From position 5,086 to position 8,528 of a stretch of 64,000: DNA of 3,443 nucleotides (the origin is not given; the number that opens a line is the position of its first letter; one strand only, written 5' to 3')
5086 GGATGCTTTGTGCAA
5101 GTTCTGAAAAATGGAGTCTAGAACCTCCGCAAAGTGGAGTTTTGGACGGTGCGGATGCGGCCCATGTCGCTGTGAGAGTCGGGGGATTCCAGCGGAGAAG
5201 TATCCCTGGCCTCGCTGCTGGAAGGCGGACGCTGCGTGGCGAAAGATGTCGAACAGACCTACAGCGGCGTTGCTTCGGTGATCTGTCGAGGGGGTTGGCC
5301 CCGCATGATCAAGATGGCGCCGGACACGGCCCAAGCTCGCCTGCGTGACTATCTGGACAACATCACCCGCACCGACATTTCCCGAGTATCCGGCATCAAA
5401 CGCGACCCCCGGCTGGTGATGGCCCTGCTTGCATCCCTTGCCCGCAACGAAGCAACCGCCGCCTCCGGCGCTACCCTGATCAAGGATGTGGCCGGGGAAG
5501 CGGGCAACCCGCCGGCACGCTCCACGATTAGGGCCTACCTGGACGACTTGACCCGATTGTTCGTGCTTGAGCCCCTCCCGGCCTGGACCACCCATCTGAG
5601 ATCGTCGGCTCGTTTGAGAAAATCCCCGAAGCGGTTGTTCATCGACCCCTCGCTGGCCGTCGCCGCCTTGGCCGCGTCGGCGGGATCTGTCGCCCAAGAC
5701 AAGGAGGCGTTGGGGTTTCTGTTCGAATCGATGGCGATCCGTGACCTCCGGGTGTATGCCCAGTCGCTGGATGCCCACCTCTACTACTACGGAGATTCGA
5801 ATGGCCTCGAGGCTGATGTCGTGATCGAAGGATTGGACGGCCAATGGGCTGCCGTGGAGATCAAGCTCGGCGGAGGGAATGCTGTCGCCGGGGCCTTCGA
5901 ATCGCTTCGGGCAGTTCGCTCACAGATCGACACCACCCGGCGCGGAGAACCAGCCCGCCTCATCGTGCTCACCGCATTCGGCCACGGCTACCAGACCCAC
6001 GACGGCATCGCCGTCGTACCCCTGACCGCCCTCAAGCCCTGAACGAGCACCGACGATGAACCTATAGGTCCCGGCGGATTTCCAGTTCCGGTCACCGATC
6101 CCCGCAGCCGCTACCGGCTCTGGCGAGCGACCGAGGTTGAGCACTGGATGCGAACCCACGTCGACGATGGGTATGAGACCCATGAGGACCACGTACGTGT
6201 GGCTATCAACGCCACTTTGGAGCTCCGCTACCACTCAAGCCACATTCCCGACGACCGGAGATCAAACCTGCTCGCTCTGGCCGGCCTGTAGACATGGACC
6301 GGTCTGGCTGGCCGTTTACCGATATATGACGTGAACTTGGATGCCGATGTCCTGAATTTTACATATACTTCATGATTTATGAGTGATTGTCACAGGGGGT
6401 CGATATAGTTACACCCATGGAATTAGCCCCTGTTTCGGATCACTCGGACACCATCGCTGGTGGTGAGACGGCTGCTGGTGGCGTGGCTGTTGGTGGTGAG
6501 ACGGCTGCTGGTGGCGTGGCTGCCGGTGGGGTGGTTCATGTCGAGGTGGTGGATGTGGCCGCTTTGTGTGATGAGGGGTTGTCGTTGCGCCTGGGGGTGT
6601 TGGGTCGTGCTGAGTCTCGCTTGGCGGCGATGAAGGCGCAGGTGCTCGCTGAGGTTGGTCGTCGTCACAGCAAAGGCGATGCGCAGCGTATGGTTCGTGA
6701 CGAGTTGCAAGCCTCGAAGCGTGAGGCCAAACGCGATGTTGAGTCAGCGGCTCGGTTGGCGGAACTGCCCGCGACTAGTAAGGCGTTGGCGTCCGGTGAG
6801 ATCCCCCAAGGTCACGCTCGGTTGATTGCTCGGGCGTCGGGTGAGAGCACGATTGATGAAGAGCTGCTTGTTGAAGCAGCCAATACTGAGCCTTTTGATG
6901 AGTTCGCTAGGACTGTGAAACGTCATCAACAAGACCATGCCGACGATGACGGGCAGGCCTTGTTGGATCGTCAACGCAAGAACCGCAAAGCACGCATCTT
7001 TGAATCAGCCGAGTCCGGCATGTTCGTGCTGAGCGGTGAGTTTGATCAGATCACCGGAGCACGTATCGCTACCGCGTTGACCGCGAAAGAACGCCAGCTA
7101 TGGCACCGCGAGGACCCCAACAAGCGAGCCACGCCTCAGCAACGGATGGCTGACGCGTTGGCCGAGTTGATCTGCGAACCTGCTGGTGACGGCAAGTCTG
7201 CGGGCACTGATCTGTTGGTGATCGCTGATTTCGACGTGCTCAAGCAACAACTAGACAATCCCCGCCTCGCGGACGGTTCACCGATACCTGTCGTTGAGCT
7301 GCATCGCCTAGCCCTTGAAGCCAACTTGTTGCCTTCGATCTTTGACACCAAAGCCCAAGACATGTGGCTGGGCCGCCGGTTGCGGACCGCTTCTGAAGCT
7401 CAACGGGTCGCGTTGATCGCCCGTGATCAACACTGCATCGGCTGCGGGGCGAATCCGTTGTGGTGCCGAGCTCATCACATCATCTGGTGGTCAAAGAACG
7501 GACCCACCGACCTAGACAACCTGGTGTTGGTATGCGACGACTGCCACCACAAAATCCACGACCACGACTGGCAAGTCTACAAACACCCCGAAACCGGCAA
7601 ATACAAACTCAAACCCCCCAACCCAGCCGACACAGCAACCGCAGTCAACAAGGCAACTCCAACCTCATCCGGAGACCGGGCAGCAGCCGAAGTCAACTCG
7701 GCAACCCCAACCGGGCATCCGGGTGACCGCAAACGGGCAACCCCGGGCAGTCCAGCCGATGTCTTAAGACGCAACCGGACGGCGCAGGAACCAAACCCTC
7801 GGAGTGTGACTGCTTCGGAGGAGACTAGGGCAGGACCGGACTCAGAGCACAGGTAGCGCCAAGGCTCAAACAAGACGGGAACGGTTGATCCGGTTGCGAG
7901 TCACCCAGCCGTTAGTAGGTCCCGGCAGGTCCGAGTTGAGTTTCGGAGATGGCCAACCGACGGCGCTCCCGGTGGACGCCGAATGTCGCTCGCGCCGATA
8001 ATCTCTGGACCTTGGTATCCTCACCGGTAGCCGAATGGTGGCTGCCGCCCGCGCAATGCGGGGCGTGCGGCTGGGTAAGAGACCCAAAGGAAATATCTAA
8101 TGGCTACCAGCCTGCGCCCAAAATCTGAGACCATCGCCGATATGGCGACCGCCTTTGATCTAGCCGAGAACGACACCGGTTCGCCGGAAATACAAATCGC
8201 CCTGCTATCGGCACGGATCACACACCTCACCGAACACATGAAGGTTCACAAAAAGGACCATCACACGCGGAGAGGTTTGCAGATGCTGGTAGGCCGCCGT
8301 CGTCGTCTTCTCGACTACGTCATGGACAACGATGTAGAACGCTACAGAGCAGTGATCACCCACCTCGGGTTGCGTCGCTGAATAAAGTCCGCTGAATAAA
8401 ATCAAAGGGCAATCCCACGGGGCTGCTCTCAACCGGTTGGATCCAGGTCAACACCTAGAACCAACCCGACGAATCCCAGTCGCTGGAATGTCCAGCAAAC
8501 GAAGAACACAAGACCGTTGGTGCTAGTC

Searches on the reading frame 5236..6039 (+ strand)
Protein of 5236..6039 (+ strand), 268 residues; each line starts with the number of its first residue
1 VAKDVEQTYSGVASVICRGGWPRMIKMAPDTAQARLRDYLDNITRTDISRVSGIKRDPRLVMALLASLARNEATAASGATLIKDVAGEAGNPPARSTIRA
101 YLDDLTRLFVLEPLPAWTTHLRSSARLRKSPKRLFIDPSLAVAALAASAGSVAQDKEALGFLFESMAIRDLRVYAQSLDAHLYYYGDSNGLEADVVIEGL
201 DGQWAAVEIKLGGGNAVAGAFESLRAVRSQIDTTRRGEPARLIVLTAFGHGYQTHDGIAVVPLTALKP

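Call 63: search_protein_families(library=pfam, proteins=[window:5236-6039:+], max_evalue=0.001)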
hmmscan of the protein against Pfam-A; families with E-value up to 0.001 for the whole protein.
window:5236-6039:+ (268 aa): 1 family
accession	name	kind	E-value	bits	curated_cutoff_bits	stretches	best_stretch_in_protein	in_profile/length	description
PF13635.12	DUF4143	-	4.6e-30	104.9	28.1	1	46-211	2-159/160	Domain of unknown function (DUF4143)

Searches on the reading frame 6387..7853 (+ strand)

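Call 63: search_protein_families(library=pfam, proteins=[window:6387-7853:+], max_evalue=0.001)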
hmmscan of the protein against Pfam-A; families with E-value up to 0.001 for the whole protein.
window:6387-7853:+ (489 aa): 1 family
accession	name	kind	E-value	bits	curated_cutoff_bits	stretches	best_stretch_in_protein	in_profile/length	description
PF01844.29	HNH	-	2.1e-07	31.4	21.4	1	350-392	1-46/47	HNH endonuclease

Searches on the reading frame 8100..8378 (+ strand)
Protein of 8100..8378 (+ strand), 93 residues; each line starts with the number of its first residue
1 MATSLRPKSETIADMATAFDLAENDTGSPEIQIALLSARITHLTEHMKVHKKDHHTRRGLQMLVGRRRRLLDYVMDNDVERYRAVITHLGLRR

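Call 45: list_cluster_members(proteins=[L001:14113-14415:+, window:8100-8378:+, window:12038-12763:+, P0257])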
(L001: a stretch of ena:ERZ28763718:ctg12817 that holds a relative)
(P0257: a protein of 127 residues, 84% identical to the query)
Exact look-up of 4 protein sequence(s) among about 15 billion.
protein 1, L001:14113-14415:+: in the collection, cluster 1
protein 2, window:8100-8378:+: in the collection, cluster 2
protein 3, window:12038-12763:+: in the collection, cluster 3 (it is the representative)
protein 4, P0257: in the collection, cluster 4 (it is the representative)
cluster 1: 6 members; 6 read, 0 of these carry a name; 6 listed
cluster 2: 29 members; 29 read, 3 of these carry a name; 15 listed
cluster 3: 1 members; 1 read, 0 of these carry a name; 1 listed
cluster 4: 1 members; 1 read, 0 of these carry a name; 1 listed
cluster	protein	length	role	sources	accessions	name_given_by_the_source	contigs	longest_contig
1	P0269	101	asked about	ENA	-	-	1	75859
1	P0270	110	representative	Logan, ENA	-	-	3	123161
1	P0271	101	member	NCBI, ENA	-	-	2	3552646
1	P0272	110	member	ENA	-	-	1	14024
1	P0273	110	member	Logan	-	-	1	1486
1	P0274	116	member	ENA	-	-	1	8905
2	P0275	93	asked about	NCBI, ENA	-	-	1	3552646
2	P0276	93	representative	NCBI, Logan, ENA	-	-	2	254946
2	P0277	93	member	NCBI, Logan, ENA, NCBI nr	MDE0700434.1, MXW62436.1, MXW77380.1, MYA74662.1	MAG: 30S ribosomal protein S15 [Acidimicrobiaceae bacterium] | 30S ribosomal protein S15 [Acidimicrobiaceae bacterium]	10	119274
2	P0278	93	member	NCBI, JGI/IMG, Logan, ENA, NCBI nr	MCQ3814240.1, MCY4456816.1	MAG: 30S ribosomal protein S15 [Acidimicrobiia bacterium] | 30S ribosomal protein S15 [Acidimicrobiia bacterium]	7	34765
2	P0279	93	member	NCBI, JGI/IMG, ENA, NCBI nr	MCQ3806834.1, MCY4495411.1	MAG: 30S ribosomal protein S15 [Acidimicrobiaceae bacterium] | 30S ribosomal protein S15 [Acidimicrobiia bacterium]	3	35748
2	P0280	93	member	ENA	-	-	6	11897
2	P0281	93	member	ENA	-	-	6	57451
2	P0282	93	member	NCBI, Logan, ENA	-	-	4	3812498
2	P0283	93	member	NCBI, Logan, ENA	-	-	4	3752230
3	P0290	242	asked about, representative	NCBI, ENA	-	-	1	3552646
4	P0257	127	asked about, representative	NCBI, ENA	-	-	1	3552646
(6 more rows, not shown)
